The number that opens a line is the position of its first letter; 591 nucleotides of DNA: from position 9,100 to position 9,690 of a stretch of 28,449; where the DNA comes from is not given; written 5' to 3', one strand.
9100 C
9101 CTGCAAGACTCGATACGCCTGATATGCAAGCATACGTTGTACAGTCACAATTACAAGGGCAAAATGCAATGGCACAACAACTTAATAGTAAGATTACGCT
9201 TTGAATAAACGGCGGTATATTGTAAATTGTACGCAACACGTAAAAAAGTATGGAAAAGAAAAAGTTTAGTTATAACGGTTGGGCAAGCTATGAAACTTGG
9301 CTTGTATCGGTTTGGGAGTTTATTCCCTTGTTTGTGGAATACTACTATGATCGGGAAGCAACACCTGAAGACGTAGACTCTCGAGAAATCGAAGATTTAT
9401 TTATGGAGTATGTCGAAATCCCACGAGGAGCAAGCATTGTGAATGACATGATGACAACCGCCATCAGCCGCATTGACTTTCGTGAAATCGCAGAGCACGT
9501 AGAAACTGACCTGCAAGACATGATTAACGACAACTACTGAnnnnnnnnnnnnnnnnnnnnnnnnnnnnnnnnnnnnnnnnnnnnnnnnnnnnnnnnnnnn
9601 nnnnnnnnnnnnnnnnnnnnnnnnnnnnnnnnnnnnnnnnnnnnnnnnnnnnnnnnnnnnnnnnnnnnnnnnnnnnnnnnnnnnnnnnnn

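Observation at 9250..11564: Battery of about 11 hyper-acidic 44-96 aa proteins wedged between tail and head genes: candidate anti-defence / DNA-mimic or ejected-protein set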

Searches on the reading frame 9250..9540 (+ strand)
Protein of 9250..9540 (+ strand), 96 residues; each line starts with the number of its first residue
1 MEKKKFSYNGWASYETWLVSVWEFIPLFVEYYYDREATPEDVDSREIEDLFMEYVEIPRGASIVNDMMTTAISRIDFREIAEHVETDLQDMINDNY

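Call 8: search_protein_families(library=phrogs, proteins=[window:9250-9540:+], max_evalue=1)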
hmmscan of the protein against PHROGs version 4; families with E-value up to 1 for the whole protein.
window:9250-9540:+ (96 aa): 2 families
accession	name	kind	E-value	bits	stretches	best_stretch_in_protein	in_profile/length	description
phrog_871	-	unknown function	1.9e-07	32.5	2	4-22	10-28/140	-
phrog_8814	-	unknown function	0.39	11.3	0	35-74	51-90/204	-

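Call 10: search_protein_families(library=pfam, proteins=[window:9250-9540:+], max_evalue=1)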
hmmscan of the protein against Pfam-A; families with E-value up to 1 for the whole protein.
window:9250-9540:+ (96 aa): 1 family
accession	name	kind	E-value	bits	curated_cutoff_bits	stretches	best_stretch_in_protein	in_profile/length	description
PF23907.1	DUF7249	-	1.4e-07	32.8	27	1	7-94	4-85/93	Family of unknown function (DUF7249)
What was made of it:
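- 9250..9540 (+): Island ORF 1, 96 aa, pI 4.14. DUF7249 family, predicted five-helix bundle. It has its own A-rich start region, not the junction. PF23907 scores 32.8 bits against a cutoff of 27 (call 10).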

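Call 30: search_protein_families(library=pfam, alignment_id=A1, max_evalue=0.001)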
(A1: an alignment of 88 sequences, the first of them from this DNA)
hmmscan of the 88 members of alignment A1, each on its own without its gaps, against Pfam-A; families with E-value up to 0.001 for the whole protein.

A. member 1, seq(96 aa): 1 family
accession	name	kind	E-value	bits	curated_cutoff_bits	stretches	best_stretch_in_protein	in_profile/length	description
PF23907.1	DUF7249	-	1.4e-07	32.8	27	1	7-94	4-85/93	Family of unknown function (DUF7249)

B. families by the number of members that match (of 88 scanned): 3 families
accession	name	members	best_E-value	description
PF12957.13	DUF3846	1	2.3e-13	Domain of unknown function (DUF3846)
PF23907.1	DUF7249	1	1.4e-07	Family of unknown function (DUF7249)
PF03279.18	Lip_A_acyltrans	1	0.00025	Bacterial lipid A biosynthesis acyltransferase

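Call 31: search_protein_families(library=phrogs, alignment_id=A1, max_evalue=0.001)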
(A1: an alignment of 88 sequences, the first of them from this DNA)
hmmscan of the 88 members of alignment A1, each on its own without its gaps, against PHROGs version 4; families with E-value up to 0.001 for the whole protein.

A. member 1, seq(96 aa): 1 family
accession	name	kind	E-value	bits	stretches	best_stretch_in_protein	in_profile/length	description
phrog_871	-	unknown function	1.9e-07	32.5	1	4-22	10-28/140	-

B. families by the number of members that match (of 88 scanned): 6 families
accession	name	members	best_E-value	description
phrog_7799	-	1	2.5e-13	-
phrog_3777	-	1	1.5e-11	-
phrog_6004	-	1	2.6e-09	-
phrog_18340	-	1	3.4e-08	-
phrog_871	-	1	1.9e-07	-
phrog_13437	-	1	0.00065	-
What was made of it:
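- Tried and rejected: Pfam and PHROGs on 88 family representatives gave only DUF7249, one DUF3846 and five unknown-function phrogs (calls 30, 31).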

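Call 48: find_homologous_proteins(query=window:9250-9537:+, max_evalue=0.001)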
Query window:9250-9537:+ (96 aa): 3 proteins with E <= 0.001 among 3 candidates.
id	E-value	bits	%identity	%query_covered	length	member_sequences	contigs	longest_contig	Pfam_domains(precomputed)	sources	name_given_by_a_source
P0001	1.7e-54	200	94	100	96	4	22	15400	PF23907.2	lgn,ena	-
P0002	6.9e-29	118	58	100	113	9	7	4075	-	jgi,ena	-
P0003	1.5e-14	72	45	96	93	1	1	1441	PF23907.2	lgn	-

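Call 64: find_homologous_proteins(query=A4, max_evalue=0.001)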
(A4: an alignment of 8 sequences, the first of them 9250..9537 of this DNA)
Query A4 (8 sequences) (96 aa, profile of the alignment): 709 proteins with E <= 0.001 among 1142 candidates; the best 120 are listed.
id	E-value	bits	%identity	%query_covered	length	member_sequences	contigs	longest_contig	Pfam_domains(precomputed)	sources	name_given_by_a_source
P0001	5.9e-38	147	94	100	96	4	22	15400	PF23907.2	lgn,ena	-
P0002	4.2e-37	144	58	100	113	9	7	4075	-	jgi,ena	-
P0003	4.2e-37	144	45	96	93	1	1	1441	PF23907.2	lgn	-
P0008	8.3e-37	143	37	95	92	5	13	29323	PF23907.2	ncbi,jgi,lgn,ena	-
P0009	2.1e-36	142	49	100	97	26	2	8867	PF23907.2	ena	-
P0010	2.3e-36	142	38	95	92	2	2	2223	PF23907.2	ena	-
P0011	3.4e-35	138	53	100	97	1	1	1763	PF23907.2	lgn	-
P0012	5.6e-35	137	37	95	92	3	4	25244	-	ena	-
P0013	6.1e-35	137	33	95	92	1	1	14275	-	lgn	-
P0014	4.5e-34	134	34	95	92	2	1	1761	-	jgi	-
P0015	5.9e-34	134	38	86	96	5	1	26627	PF23907.2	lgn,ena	-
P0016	1.8e-33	133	38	88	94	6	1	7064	PF23907.2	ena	-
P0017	1.8e-33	132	49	100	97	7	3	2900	-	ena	-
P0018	2.7e-33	132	52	99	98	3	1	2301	-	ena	-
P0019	4.0e-33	131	47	100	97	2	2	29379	-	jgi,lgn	jgi:hypothetical protein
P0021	9.7e-32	127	42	93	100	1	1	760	PF23907.2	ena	-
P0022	1.0e-31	127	34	94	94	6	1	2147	PF23907.2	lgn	-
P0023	1.9e-31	126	45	90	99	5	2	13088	PF23907.2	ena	-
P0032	4.2e-28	115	35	97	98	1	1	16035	PF23907.2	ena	-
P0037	6.0e-26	108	35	97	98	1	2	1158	PF23907.2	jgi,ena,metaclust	metaclust:\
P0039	1.3e-25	107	39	88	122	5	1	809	PF23907.2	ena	-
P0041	4.3e-25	106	42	88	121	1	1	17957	PF23907.2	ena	-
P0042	4.5e-25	106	37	85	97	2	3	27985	PF23907.2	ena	-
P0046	2.1e-24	103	43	80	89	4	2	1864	PF23907.2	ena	-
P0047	3.7e-24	103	45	88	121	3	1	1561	PF23907.2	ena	-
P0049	5.9e-24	102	43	88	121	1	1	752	PF23907.2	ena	-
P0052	5.9e-22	96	40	94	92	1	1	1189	PF23907.2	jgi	jgi:hypothetical protein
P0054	6.8e-21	92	40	84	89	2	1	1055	PF23907.2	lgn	-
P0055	4.7e-19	86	39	93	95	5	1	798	PF23907.2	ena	-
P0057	3.0e-18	84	36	86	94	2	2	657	PF23907.2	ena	-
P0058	1.0e-17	82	38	85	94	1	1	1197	PF23907.2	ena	-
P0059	1.6e-17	81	35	91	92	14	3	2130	PF23907.2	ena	-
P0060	3.4e-17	80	44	84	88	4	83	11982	PF23907.2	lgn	-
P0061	3.4e-17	80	33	85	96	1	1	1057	PF23907.2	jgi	-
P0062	4.0e-17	80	40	86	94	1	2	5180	PF23907.2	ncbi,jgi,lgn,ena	jgi:hypothetical protein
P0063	4.9e-17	80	34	85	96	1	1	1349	PF23907.2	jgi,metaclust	metaclust:\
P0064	5.5e-17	80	39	85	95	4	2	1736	PF23907.2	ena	-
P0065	5.7e-17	80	33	85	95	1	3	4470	PF23907.2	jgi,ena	-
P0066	8.6e-17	79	34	85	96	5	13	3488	PF23907.2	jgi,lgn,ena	-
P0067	9.0e-17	79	31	85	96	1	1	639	PF23907.2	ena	-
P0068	1.2e-16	79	34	85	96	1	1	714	PF23907.2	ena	-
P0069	1.2e-16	79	38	86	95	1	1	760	PF23907.2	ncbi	-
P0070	2.1e-16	78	34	85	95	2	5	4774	PF23907.2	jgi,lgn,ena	jgi:hypothetical protein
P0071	2.4e-16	78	38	86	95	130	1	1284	PF23907.2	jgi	-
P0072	3.1e-16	77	35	86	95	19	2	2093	PF23907.2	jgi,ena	jgi:hypothetical protein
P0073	3.5e-16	77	37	86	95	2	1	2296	PF23907.2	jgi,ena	-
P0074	5.7e-16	76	35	86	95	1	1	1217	PF23907.2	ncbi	-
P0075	6.4e-16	76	38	86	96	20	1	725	PF23907.2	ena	-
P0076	9.7e-16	76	34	85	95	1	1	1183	PF23907.2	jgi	-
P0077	1.0e-15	76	34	86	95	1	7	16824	PF23907.2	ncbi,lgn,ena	-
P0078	1.1e-15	76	40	85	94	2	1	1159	PF23907.2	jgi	-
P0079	1.5e-15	75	35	86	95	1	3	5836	PF23907.2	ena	-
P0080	2.2e-15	75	40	85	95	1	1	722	PF23907.2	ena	-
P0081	3.3e-15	74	41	86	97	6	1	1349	PF23907.2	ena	-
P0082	3.6e-15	74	33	86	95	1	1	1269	PF23907.2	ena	-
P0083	3.8e-15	74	36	85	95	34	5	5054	PF23907.2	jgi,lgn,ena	-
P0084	4.7e-15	74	38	85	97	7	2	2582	PF23907.2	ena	-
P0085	5.3e-15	73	36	85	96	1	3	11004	PF23907.2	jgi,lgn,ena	-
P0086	6.0e-15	73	36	85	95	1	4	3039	PF23907.2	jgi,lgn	jgi:hypothetical protein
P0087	6.8e-15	73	36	85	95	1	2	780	PF23907.2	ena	-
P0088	7.1e-15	73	33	85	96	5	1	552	PF23907.2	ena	-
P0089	7.2e-15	73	39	85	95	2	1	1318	PF23907.2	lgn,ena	-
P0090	1.0e-14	72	35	86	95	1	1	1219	PF23907.2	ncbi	-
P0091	1.1e-14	72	36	85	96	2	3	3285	PF23907.2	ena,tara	tara:strand:- start:902 stop:1192 length:291 start_codon:yes stop_codon:yes gene_type:complete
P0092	1.2e-14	72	36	85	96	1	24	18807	PF23907.2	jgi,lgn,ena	-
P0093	1.3e-14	72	38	85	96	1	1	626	PF23907.2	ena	-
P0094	1.4e-14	72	36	85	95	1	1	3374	PF23907.2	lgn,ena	-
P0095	1.6e-14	72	33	85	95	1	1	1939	PF23907.2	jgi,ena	-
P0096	2.1e-14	71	36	86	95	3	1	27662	PF23907.2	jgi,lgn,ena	-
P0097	2.5e-14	71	35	85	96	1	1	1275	PF23907.2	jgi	-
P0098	3.6e-14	71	33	85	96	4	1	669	PF23907.2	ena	-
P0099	3.7e-14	71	40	85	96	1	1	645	PF23907.2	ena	-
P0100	4.5e-14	70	38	85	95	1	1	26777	PF23907.2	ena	-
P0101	5.1e-14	70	38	90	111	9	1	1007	PF23907.2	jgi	-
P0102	7.2e-14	70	39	85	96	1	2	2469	PF23907.2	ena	-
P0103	1.2e-13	69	39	85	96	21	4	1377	PF23907.2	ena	-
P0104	2.1e-13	68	37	83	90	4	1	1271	PF23907.2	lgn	-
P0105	2.5e-13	68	39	85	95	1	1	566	PF23907.2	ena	-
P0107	9.4e-13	66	36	80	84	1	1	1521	PF23907.2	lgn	-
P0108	1.4e-12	66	35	90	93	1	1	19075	PF23907.2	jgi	jgi:hypothetical protein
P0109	1.8e-12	65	39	85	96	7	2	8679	PF23907.2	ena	-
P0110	2.0e-12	65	32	86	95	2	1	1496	PF23907.2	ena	-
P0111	2.3e-12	65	30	83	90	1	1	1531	PF23907.2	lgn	-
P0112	2.6e-12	65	36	88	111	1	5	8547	PF23907.2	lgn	-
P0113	3.2e-12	64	30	92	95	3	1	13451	PF23907.2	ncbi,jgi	jgi:hypothetical protein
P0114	4.7e-12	64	36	83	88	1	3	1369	PF23907.2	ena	-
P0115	5.2e-12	64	35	89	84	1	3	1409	PF23907.2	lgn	-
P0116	7.5e-12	63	37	78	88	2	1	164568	PF23907.2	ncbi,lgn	-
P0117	1.0e-11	63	36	88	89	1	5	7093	PF23907.2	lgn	-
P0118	1.1e-11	63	35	89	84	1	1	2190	PF23907.2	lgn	-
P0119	1.3e-11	63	37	83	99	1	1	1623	PF23907.2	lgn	-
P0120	3.9e-11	61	35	78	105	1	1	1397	PF23907.2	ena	-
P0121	4.7e-11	61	31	80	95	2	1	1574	PF23907.2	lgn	-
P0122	5.9e-11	60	34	80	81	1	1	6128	PF23907.2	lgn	-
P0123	6.4e-11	60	33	80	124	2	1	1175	PF23907.2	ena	-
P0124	8.1e-11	60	38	81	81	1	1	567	PF23907.2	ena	-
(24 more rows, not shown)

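Call 67: find_encoding_contigs(protein=P0116, flank=8000, max_places=3)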
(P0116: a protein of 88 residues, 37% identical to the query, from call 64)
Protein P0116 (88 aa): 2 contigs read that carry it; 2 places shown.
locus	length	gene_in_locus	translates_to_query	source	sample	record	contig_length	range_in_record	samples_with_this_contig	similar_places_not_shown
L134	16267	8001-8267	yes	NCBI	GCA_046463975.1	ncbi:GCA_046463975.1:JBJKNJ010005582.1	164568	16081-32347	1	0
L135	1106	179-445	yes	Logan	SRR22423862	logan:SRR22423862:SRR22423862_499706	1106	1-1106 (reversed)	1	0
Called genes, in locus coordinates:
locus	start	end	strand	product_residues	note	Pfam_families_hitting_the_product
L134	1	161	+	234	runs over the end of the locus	PF02511:Thy1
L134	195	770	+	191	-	-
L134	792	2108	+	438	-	PF17975:RNR_Alpha (weak), PF21995:RNR-II_ins_dom (weak), PF14890:Intein_splicing (weak)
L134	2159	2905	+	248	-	-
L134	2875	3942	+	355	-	-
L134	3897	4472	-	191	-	-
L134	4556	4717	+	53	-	-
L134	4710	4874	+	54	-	-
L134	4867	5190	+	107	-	-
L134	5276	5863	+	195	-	PF01541:GIY-YIG (weak)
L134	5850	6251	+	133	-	PF19835:SegE_GIY-YIG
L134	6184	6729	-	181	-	PF07460:NUMOD3 (faint)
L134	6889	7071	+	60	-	-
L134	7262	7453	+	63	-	-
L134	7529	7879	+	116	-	PF24835:DUF7717 (weak)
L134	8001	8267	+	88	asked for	PF23907:DUF7249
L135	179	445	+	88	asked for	PF23907:DUF7249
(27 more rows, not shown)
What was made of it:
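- DUF7249 also occurs among small accessory genes of a 164-kb T4-like phage contig (call 67).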

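Call 72: predict_structure(alignment_id=A5)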
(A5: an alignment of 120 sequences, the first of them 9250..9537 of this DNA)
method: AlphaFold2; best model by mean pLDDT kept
length: 96 residues; sequences in the alignment: 120
mean_pLDDT: 84.8   pTM: 0.73
mean pLDDT of the five models: 84.8, 84.5, 83.0, 82.7, 82.0
residues with pLDDT >= 90: 52; 70-90: 28; 50-70: 5; < 50: 11
segments of 3 or more residues with pLDDT < 50: 1-3, 5-8, 10-13
pLDDT, mean of each block of 10 residues (from residue 1): 48 65 95 97 97 83 85 92 98 90
secondary structure, 60 per line:
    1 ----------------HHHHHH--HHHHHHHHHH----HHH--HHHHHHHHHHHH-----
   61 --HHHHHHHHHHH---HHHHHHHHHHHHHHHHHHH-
elements in order: H17-22 H25-34 H44-55 H63-73 H77-95
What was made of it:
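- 9250..9540 (+): AF2 pLDDT is 84.8 (call 72).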

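Call 75: fold_search(model_id=the predicted structure, library=pdb)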
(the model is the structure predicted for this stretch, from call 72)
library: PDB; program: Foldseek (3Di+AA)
matches with E <= 10: 36; with E <= 0.001: 0
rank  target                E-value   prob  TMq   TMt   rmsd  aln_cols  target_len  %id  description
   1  5j6f_A                2.3e+00  0.12  0.33  0.12   6.3        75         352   15  Crystal structure of DAH7PS-CM complex from Geobacillus sp. with prephenate (released 2016-09-07)
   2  6szs_N                2.8e+00  0.06  0.23  0.19  11.3        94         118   12  Release factor-dependent ribosome rescue by BrfA in the Gram-positive bacterium Bacillus subtilis (released 2019-12-04)
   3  9h3n_N                3.0e+00  0.06  0.24  0.20  13.3       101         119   11  50S subunit precursor C_(L22)-~H61 (released 2025-01-22)
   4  9giw_A                3.6e+00  0.03  0.19  0.19   9.7        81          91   16  Structure of the human mitochondrial pyruvate carrier inhibited by zaprinast (released 2025-05-07)
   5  5mdv_N                3.8e+00  0.05  0.23  0.19  13.3       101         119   11  Structure of ArfA and RF2 bound to the 70S ribosome (accommodated state) (released 2016-12-14)
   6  8bmw_B                4.3e+00  0.06  0.25  0.22  10.1        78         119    6  SsoCsm (released 2023-03-01)
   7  8bmw_E                4.3e+00  0.06  0.26  0.21  10.2        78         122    6  SsoCsm (released 2023-03-01)
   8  9giv_A                4.6e+00  0.02  0.19  0.21  10.2        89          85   15  Structure of the human mitochondrial pyruvate carrier inhibited by a UK5099-derivative (released 2025-05-07)
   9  4i0x_D                4.9e+00  0.05  0.26  0.28  11.0        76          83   13  Crystal structure of the Mycobacterum abscessus EsxEF (Mab_3112-Mab_3113) complex (released 2013-01-16)
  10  1c20_MODEL_1_A        5.9e+00  0.03  0.20  0.17  10.8        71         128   11  SOLUTION STRUCTURE OF THE DNA-BINDING DOMAIN FROM THE DEAD RINGER PROTEIN (released 1999-11-10)
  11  5go2_D                6.3e+00  0.06  0.33  0.35   6.3        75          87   13  Crystal structure of chorismate mutase like domain of bifunctional DAHP synthase of Bacillus subtilis in complex with  (released 2017-07-26)
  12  8x80_D                6.3e+00  0.03  0.25  0.23  10.9       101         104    9  Structure of leptin-LepR trimer with a small gap (released 2024-08-07)
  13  3zbh_H                6.7e+00  0.08  0.36  0.37   9.4        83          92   10  Geobacillus thermodenitrificans EsxA crystal form I (released 2012-11-21)
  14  4ybb_DO               6.7e+00  0.04  0.23  0.19  11.7        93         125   12  High-resolution structure of the Escherichia coli ribosome (released 2015-03-18)
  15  6b87_B                6.7e+00  0.03  0.23  0.23  20.2        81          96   14  Crystal structure of transmembrane protein TMHC2_E (released 2018-03-14)
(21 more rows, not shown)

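Call 79: fold_search(model_id=the predicted structure, library=viral)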
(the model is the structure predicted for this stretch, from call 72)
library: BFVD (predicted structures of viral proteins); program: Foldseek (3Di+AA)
matches with E <= 10: 107; with E <= 0.001: 0
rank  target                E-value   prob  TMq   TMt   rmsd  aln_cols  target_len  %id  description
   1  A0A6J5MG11            1.0e-01  0.85  0.45  0.33   7.3        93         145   22  Uncharacterized protein [uncultured Caudovirales phage]
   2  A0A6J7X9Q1            3.7e-01  0.60  0.50  0.51   6.8        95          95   19  Uncharacterized protein [uncultured Caudovirales phage]
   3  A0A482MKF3            6.5e-01  0.66  0.57  0.49   8.9       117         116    8  Uncharacterized protein [Nodularia phage vB_NspS-kac68v162]
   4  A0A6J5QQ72            6.5e-01  0.30  0.44  0.42   6.8       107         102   21  Uncharacterized protein [uncultured Caudovirales phage]
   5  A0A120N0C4            1.3e+00  0.06  0.23  0.22  14.3        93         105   15  (no name in the UniProt tables at hand)
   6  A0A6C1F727            1.6e+00  0.08  0.26  0.31  11.7        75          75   13  Uncharacterized protein (Fragment) [Escherichia phage fp01]
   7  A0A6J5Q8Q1            1.7e+00  0.06  0.22  0.23  15.6        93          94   13  Uncharacterized protein [uncultured Caudovirales phage]
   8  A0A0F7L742            1.8e+00  0.33  0.44  0.54   6.7        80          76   20  Uncharacterized protein [uncultured marine virus]
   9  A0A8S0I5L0            2.3e+00  0.06  0.23  0.11  14.3        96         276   16  (no name in the UniProt tables at hand)
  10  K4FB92                2.4e+00  0.04  0.23  0.26  14.2        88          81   15  Uncharacterized protein [Cronobacter phage vB_CsaM_GAP32]
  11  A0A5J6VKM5            2.6e+00  0.07  0.27  0.30  13.5        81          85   12  Uncharacterized protein [Megaviridae environmental sample]
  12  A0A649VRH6            2.6e+00  0.06  0.25  0.17  16.9       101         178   12  Uncharacterized protein [Corynebacterium phage EmiRose]
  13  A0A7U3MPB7            2.6e+00  0.06  0.23  0.12  14.4        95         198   16  (no name in the UniProt tables at hand)
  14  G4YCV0                2.6e+00  0.04  0.22  0.23  12.7        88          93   15  (no name in the UniProt tables at hand)
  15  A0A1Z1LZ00            3.0e+00  0.05  0.28  0.28  16.8       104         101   15  Uncharacterized protein [Serratia phage X20]
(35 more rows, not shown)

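Call 89: search_protein_families(library=ncbifam, proteins=[window:9250-9540:+], max_evalue=0.1)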
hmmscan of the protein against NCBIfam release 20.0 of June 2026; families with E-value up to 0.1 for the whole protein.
window:9250-9540:+ (96 aa): 0 families
